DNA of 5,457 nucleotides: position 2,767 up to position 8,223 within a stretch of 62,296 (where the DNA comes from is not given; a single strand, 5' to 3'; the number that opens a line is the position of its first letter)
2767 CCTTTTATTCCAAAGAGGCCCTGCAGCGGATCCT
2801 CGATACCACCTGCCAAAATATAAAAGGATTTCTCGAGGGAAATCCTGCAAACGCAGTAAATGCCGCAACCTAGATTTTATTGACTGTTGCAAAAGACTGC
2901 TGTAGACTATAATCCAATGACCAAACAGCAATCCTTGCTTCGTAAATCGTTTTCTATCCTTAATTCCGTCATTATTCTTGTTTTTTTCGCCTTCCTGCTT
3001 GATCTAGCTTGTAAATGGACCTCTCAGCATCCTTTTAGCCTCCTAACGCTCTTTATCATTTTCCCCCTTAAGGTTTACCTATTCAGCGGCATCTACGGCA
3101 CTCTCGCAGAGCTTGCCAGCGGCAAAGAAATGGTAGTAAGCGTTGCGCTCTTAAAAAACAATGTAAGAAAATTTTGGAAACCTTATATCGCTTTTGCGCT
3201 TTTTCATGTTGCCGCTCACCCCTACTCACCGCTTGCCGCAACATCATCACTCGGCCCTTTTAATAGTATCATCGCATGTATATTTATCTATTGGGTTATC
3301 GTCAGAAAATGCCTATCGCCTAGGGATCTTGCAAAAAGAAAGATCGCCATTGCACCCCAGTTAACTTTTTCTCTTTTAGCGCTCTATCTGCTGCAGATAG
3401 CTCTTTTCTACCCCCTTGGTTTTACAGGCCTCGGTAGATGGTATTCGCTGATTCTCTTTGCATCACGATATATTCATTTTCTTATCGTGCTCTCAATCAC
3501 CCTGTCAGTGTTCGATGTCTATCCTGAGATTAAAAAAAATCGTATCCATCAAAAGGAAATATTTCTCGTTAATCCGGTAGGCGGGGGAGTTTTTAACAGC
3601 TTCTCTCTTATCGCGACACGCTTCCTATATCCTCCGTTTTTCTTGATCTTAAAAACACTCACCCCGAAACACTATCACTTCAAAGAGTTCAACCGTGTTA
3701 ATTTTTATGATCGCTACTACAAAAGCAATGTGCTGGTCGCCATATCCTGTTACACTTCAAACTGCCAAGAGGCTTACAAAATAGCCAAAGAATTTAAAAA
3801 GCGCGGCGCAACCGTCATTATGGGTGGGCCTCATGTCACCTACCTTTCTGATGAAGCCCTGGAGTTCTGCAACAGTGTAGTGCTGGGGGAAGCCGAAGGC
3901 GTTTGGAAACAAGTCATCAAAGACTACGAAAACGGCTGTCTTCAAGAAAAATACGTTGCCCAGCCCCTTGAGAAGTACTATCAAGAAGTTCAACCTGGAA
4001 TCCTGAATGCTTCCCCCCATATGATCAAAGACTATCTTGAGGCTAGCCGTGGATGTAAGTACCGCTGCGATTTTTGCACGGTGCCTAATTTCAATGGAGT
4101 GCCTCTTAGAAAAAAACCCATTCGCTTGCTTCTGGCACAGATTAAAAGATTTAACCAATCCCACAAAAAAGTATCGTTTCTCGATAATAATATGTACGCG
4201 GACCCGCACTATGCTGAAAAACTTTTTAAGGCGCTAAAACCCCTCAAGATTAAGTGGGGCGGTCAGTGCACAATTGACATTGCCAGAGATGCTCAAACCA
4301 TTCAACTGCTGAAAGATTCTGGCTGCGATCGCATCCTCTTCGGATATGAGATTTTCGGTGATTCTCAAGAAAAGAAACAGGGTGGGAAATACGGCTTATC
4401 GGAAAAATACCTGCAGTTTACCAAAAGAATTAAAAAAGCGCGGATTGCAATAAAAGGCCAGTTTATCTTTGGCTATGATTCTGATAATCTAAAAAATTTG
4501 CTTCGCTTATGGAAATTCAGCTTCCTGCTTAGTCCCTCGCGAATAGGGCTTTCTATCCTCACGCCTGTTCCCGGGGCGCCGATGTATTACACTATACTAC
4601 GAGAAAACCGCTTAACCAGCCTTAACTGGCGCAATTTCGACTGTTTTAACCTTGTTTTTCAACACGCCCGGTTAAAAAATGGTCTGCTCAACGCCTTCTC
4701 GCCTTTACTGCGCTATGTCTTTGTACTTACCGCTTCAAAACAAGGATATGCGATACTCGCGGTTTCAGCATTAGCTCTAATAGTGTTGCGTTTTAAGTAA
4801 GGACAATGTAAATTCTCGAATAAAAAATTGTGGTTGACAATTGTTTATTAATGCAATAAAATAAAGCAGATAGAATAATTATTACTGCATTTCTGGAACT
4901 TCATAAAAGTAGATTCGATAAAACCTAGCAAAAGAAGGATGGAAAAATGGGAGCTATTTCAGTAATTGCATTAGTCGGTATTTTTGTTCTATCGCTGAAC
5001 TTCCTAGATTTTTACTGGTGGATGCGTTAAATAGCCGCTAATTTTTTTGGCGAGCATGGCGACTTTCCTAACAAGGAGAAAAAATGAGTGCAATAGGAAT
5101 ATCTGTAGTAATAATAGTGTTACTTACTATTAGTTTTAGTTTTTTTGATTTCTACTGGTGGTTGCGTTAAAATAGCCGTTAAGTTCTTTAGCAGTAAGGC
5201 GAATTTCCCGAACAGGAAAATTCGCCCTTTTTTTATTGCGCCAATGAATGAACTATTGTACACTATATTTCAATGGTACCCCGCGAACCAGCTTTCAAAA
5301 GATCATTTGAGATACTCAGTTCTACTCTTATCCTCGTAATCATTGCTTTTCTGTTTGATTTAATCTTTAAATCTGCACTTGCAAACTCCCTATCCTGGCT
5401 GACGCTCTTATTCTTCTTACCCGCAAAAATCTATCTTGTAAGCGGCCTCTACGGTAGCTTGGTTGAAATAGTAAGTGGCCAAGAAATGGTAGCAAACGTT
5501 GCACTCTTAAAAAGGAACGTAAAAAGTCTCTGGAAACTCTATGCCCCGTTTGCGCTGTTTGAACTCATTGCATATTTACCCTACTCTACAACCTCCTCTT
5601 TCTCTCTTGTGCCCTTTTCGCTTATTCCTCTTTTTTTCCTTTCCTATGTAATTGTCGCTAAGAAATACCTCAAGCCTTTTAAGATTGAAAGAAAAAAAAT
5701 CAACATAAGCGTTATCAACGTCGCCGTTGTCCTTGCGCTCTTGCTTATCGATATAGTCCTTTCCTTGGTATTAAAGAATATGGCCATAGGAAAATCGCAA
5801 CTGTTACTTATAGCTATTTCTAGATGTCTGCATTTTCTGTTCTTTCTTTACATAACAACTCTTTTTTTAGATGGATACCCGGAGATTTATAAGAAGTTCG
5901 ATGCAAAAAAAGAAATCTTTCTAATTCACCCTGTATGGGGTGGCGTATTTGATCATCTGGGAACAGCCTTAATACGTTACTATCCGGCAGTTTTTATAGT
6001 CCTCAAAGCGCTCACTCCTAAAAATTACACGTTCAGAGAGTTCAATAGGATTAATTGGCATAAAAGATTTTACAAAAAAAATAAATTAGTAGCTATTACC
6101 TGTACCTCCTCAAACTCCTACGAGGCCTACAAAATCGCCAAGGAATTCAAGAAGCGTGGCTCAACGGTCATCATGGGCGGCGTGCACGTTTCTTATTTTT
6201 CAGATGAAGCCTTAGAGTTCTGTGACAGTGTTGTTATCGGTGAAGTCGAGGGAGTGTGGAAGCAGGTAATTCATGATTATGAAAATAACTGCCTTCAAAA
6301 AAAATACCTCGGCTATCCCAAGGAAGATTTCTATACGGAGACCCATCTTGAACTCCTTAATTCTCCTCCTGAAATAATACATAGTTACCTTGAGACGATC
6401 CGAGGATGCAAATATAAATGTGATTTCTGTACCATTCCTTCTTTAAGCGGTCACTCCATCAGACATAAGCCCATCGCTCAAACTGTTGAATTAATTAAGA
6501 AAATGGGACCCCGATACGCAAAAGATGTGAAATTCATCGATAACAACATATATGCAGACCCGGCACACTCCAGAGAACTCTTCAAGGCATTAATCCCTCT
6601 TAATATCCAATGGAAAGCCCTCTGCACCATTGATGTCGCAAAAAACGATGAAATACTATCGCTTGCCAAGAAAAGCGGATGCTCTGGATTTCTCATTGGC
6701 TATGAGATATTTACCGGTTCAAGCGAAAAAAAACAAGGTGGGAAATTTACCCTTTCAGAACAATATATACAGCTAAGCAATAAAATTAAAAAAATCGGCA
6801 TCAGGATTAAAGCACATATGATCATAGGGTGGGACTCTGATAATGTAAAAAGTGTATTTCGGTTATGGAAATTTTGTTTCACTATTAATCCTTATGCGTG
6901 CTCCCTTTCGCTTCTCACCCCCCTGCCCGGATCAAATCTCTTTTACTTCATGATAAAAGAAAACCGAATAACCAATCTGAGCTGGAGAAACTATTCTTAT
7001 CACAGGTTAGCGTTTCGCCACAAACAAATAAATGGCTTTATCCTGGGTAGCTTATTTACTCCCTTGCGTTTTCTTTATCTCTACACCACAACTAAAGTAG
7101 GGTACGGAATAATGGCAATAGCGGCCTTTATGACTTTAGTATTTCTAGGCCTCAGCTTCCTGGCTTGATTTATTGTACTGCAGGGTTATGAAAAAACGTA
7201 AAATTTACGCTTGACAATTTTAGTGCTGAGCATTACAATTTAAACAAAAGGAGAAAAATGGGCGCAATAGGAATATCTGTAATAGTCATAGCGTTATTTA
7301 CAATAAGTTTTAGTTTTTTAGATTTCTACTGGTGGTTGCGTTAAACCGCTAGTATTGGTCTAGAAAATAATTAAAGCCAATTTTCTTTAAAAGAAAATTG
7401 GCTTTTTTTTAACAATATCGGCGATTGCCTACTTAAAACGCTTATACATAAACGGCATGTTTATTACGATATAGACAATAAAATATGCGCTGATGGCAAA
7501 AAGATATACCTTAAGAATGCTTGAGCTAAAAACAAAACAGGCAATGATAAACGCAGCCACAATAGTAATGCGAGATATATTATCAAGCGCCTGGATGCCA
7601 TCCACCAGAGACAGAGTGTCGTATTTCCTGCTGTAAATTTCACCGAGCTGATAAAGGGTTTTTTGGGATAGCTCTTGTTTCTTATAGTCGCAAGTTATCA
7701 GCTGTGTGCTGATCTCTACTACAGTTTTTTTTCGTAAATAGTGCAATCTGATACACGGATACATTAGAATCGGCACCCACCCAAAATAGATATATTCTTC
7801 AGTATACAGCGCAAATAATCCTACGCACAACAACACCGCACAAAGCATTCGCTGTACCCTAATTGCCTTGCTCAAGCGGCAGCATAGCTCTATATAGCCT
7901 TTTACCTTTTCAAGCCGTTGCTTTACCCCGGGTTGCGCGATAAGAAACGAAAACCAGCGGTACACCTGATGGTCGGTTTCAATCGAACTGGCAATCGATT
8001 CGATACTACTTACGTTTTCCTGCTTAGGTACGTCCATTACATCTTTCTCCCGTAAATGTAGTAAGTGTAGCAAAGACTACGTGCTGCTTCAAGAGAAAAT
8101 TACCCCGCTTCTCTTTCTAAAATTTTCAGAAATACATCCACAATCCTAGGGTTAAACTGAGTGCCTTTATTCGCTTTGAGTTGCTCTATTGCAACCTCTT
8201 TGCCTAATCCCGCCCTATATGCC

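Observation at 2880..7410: Duplicated module of a polytopic-membrane B12-binding radical SAM enzyme plus DFYWW peptide gene(s): candidate novel membrane-embedded peptide-modification (RiPP-like) system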

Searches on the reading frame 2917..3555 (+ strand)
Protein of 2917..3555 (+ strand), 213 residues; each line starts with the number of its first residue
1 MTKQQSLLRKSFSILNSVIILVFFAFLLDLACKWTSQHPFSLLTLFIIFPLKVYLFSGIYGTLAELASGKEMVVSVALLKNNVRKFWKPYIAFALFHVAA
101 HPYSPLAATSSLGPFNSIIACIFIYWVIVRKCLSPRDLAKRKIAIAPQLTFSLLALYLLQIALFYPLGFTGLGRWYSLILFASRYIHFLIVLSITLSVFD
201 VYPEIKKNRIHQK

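Call 70: search_protein_families(library=pfam, proteins=[window:2917-3555:+], max_evalue=10)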
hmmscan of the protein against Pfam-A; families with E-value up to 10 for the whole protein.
window:2917-3555:+ (213 aa): 2 families
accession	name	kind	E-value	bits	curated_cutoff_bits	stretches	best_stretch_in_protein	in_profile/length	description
PF12794.12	MscS_TM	-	0.72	9.1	28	1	75-194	118-238/339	Mechanosensitive ion channel inner membrane domain 1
PF19667.4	DUF6170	-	6.7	7.3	27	1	12-53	40-79/100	Family of unknown function (DUF6170)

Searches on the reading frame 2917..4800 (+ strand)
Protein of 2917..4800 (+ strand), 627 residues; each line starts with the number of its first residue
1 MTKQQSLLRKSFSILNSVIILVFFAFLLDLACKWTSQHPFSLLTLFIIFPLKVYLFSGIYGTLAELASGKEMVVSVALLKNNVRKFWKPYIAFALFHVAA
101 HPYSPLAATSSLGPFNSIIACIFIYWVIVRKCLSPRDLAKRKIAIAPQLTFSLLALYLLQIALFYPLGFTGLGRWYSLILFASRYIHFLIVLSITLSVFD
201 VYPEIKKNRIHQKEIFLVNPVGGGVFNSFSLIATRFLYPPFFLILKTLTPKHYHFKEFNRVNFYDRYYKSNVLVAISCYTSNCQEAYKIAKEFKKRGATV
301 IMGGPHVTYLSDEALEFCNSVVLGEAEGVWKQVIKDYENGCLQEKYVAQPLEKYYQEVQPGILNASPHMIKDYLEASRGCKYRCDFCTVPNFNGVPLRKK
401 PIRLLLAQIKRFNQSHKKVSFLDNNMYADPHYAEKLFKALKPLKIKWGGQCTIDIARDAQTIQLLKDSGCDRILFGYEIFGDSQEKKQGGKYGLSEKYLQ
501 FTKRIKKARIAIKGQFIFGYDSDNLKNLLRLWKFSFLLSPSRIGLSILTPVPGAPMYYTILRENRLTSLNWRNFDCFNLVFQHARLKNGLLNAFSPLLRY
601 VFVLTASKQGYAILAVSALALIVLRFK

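Call 3: search_protein_families(library=pfam, proteins=[window:2917-4800:+], max_evalue=0.01)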
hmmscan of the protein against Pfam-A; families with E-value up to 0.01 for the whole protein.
window:2917-4800:+ (627 aa): 2 families
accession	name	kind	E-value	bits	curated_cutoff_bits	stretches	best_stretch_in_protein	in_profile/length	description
PF04055.27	Radical_SAM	-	8.1e-13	49.3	29.5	1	376-526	3-157/166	Radical SAM superfamily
PF02310.24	B12-binding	-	2.9e-08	34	32.1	1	273-329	54-116/121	B12 binding domain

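Call 4: search_protein_families(library=ncbifam, proteins=[window:2917-4800:+], max_evalue=1)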
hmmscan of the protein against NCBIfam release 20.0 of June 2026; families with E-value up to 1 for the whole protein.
window:2917-4800:+ (627 aa): 23 families
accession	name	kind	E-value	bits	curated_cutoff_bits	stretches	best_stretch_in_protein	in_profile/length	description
TIGR03471.1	HpnJ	equivalog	4.4e-21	75.3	577.6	1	374-564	200-391/472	hopanoid biosynthesis associated radical SAM protein HpnJ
TIGR04013.1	B12_SAM_MJ_1487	hypoth_equivalog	4.7e-18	65.2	251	1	257-422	31-203/382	TIGR04013 family B12-binding domain/radical SAM domain-containing protein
TIGR04072.2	rSAM_ladder_B12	equivalog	2e-14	53.1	360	1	283-522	83-333/443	lipid biosynthesis B12-binding/radical SAM protein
TIGR02026.1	BchE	equivalog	1.6e-13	50.4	481.35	2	375-576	198-401/497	magnesium-protoporphyrin IX monomethyl ester anaerobic oxidative cyclase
TIGR04479.1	bcpD_PhpK_rSAM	subfamily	8.8e-12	44.1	600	1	374-524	244-395/504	PhpK family radical SAM P-methyltransferase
TIGR04014.1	B12_SAM_MJ_0865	equivalog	2.6e-10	39.7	360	1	288-565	59-363/434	methyl-coenzyme M reductase glutamine C-methyltransferase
NF038361.1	rSAM_Sden_1168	equivalog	1.1e-09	37.5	575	1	345-556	257-469/560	Sden_1168 family B12-binding radical SAM P-methyltransferase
TIGR04295.1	B12_rSAM_oligo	hypoth_equivalog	2e-09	36.6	400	1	373-478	202-302/422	TIGR04295 family B12-binding domain-containing radical SAM protein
TIGR04367.1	HpnR_B12_rSAM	equivalog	3.4e-08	32.5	650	2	374-581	189-392/490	hopanoid C-3 methylase HpnR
NF050148.1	rSAM_ApyD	equivalog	9.4e-08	30.9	750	1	374-559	202-392/645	RiPP biosynthesis radical SAM protein ApyD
NF033070.1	rSAM_AprD4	equivalog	6.3e-07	28.6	500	1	374-593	199-422/456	AprD4 family radical SAM diol-dehydratase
TIGR00089.1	TIGR00089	subfamily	2e-06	26.8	251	1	286-424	55-193/429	MiaB/RimO family radical SAM methylthiotransferase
TIGR01125.1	TIGR01125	equivalog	6.3e-06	25.5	356.95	1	280-417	49-183/432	30S ribosomal protein S12 methylthiotransferase RimO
TIGR04385.1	B12_rSAM_cofa1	equivalog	1.5e-05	24.4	450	1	374-475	198-302/438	B12 lower ligand biosynthesis radical SAM protein BzaD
NF040546.1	rSAM_CUAEP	equivalog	2.7e-05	23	500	1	370-446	170-247/468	CUAEP/CCAEP-tail radical SAM (seleno)protein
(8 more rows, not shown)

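Call 25: search_protein_families(library=padloc, proteins=[window:2917-4800:+], max_evalue=0.01)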
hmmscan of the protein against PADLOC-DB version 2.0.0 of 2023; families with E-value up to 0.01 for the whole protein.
window:2917-4800:+ (627 aa): 1 family
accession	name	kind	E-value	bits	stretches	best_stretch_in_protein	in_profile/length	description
PDLC04689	PDC-M51A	-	1.3e-07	28.9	1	268-425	68-240/420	-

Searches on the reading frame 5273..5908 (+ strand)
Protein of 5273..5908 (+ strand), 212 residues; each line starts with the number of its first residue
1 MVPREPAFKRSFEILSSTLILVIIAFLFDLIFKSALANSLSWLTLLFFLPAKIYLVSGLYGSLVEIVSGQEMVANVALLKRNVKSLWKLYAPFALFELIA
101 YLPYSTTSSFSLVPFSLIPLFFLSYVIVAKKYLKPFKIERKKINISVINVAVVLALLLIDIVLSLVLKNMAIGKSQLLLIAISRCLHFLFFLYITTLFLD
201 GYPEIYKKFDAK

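Call 64: search_protein_representatives(protein=window:5273-5908:+)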
Query: 212 residues. Proteins with E-value up to 0.001 (for the whole library): 49; up to 1e-10: 12; up to 1e-30: 0. The best 49 are listed.
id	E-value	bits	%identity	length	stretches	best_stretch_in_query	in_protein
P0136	6.8e-14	68.7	29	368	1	2-210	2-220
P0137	1.2e-13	67.9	32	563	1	5-210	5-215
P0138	5.8e-13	65.7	33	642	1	8-206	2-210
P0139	6.5e-13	65.5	35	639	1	7-210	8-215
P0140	1.7e-12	64.2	28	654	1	5-210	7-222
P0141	3.1e-12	63.3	28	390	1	7-210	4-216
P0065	3.6e-12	63.1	29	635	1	3-210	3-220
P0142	4.1e-12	62.9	36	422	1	4-209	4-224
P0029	7.2e-12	62.1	39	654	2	32-210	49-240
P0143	4.5e-11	59.5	32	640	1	8-210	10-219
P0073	6.4e-11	59.0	30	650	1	8-210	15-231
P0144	8.1e-11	58.7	31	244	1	8-211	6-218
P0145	2.2e-10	57.3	27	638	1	7-210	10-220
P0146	4.8e-10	56.1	36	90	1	6-91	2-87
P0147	6.5e-10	55.7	32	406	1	11-210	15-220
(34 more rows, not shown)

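Call 70: search_protein_families(library=pfam, proteins=[window:5273-5908:+], max_evalue=10)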
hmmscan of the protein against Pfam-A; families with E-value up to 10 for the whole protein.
window:5273-5908:+ (212 aa): 0 families

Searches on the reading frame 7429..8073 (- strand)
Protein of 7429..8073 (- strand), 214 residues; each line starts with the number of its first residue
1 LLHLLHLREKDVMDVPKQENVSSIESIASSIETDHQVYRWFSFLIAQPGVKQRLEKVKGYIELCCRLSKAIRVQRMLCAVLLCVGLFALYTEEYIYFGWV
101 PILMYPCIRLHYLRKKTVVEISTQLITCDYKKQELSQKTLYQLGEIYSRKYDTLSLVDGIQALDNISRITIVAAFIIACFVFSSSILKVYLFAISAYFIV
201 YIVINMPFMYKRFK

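Call 3: search_protein_families(library=pfam, proteins=[window:7429-8073:-], max_evalue=0.01)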
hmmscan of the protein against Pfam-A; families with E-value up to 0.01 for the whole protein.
window:7429-8073:- (214 aa): 0 families

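Call 25: search_protein_families(library=padloc, proteins=[window:7429-8073:-], max_evalue=0.01)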
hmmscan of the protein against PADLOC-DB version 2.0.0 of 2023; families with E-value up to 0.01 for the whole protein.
window:7429-8073:- (214 aa): 0 families

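Call 29: find_homologous_proteins(query=window:7429-8073:-, max_evalue=0.001)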
Query window:7429-8073:- (214 aa): 5 proteins with E <= 0.001 among 95 candidates.
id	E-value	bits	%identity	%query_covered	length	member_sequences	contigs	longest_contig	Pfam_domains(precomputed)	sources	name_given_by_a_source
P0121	1.9e-126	438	100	94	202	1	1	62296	-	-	-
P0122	1.0e-42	165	49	84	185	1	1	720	-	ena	-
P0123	5.9e-41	159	43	92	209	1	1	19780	-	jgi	jgi:hypothetical protein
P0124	2.1e-36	144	44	92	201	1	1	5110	-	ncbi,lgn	-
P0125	2.9e-32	130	39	91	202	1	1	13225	-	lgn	-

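Call 56: find_homologous_proteins(query=A4, max_evalue=0.001)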
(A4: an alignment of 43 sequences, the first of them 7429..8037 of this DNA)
Query A4 (43 sequences) (202 aa, profile of the alignment): 13 proteins with E <= 0.001 among 2643 candidates.
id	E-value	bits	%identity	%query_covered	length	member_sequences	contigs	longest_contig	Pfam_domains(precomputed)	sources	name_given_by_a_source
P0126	3.9e-71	257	42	100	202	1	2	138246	-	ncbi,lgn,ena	-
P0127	7.0e-65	237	44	100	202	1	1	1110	-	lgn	-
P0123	8.0e-65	237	43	98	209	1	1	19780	-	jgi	jgi:hypothetical protein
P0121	3.8e-64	234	100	100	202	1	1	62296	-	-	-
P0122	1.3e-62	229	49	89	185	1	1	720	-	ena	-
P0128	3.3e-58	215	37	95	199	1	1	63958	-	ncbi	-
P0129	1.6e-53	200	37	90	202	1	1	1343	-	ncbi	-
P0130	1.9e-43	167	18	73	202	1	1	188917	-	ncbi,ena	ncbi:MAG: hypothetical protein WCO69_03455 [Candidatus Omnitrophota bacterium]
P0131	4.8e-43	165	27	44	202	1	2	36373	-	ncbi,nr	ncbi:MAG: hypothetical protein HQL22_05235 [Candidatus Omnitrophica bacterium]|nr:hypothetical prote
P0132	1.1e-41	161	28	43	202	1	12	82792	-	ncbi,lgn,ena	-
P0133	9.3e-37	145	22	82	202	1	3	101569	-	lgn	-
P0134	8.1e-32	129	21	73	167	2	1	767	-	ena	-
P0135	2.3e-31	127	19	86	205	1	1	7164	-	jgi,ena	-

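Call 65: predict_structure(alignment_id=A5)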
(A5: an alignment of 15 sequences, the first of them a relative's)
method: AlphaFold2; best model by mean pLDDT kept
length: 202 residues; sequences in the alignment: 15
mean_pLDDT: 82.6   pTM: 0.74
mean pLDDT of the five models: 82.6, 81.1, 79.7, 78.9, 78.3
residues with pLDDT >= 90: 38; 70-90: 142; 50-70: 17; < 50: 5
segments of 3 or more residues with pLDDT < 50: 1-4
pLDDT, mean of each block of 10 residues (from residue 1): 51 87 89 88 88 89 88 84 82 89 92 89 83 90 87 85 83 79 76 58 50
secondary structure, 60 per line:
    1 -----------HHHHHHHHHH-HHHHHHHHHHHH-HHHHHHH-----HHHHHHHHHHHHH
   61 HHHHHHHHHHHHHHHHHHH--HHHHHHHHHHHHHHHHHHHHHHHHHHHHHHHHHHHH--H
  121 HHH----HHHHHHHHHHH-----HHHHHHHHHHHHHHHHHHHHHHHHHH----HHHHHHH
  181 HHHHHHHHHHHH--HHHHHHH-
elements in order: H12-21 H23-34 H36-42 H48-79 H82-117 H120-123 H128-138 H144-169 H174-192 H195-201

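Call 68: fold_search(model_id=the predicted structure, library=pdb)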
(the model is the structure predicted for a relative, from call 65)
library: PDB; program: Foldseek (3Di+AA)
matches with E <= 10: 72; with E <= 0.001: 0
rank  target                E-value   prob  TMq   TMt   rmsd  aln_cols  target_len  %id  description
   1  7a0g_BBB              8.7e-01  0.15  0.23  0.16  40.6       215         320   13  Structure of the SmhB pore of the tripartite alpha-pore forming toxin, Smh, from Serratia marcescens. (released 2021-03-31)
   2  7a0g_DDD              1.1e+00  0.16  0.26  0.17  39.8       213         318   13  Structure of the SmhB pore of the tripartite alpha-pore forming toxin, Smh, from Serratia marcescens. (released 2021-03-31)
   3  6h2f_J                1.7e+00  0.06  0.16  0.10  42.1       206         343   12  Structure of the pre-pore AhlB of the tripartite alpha-pore forming toxin, AHL, from Aeromonas hydrophila. (released 2019-07-10)
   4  6h2f_B                1.8e+00  0.06  0.16  0.10  41.0       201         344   12  Structure of the pre-pore AhlB of the tripartite alpha-pore forming toxin, AHL, from Aeromonas hydrophila. (released 2019-07-10)
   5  7a0g_III              2.1e+00  0.13  0.28  0.19  39.3       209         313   12  Structure of the SmhB pore of the tripartite alpha-pore forming toxin, Smh, from Serratia marcescens. (released 2021-03-31)
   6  6grj_F                2.4e+00  0.08  0.22  0.16  40.9       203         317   11  Structure of the AhlB pore of the tripartite alpha-pore forming toxin, AHL, from Aeromonas hydrophila. (released 2019-07-03)
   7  7e1v_G                2.4e+00  0.06  0.18  0.19  20.0       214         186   12  Cryo-EM structure of apo hybrid respiratory supercomplex consisting of Mycobacterium tuberculosis complexIII and Mycob (released 2021-10-13)
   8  6grj_I                2.4e+00  0.06  0.17  0.13  41.0       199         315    8  Structure of the AhlB pore of the tripartite alpha-pore forming toxin, AHL, from Aeromonas hydrophila. (released 2019-07-03)
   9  6grj_D                2.8e+00  0.06  0.18  0.13  41.4       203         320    9  Structure of the AhlB pore of the tripartite alpha-pore forming toxin, AHL, from Aeromonas hydrophila. (released 2019-07-03)
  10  6btx                  3.1e+00  0.04  0.17  0.11  18.1       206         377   12  Structure of a bacterial metal transporter (released 2018-09-19)
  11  8pmd                  3.4e+00  0.03  0.16  0.04  25.2       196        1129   11  Nucleotide-bound BSEP in nanodiscs (released 2023-11-22)
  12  6h2f_F                3.6e+00  0.04  0.17  0.12  41.3       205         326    9  Structure of the pre-pore AhlB of the tripartite alpha-pore forming toxin, AHL, from Aeromonas hydrophila. (released 2019-07-10)
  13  8dk2_D                3.8e+00  0.02  0.13  0.05  30.2       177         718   16  CryoEM structure of Pseudomonas aeruginosa PA14 JetABC in an unclamped state trapped in ATP dependent dimeric form (released 2022-10-05)
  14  5jr9_C                4.6e+00  0.05  0.19  0.21  21.2       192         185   12  Crystal structure of apo-NeC3PO (released 2016-09-28)
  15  9qzq_A                4.6e+00  0.04  0.21  0.17  17.9       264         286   11  CryoEM structure of nanodisc-reconstituted human NTCP in complex with grafted NTCP_Nb1 and NabFab (released 2025-11-05)
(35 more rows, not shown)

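Call 70: search_protein_families(library=pfam, proteins=[window:7429-8037:-], max_evalue=10)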
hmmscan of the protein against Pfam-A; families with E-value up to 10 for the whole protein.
window:7429-8037:- (202 aa): 2 families
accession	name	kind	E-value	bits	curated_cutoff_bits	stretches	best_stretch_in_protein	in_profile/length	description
PF24082.1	SPEF2_C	-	0.089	13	27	0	8-34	53-79/197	SPEF2 C-terminal domain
PF13150.11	TraL_transposon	-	1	9.6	27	1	50-79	17-45/86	Conjugative transposon protein TraL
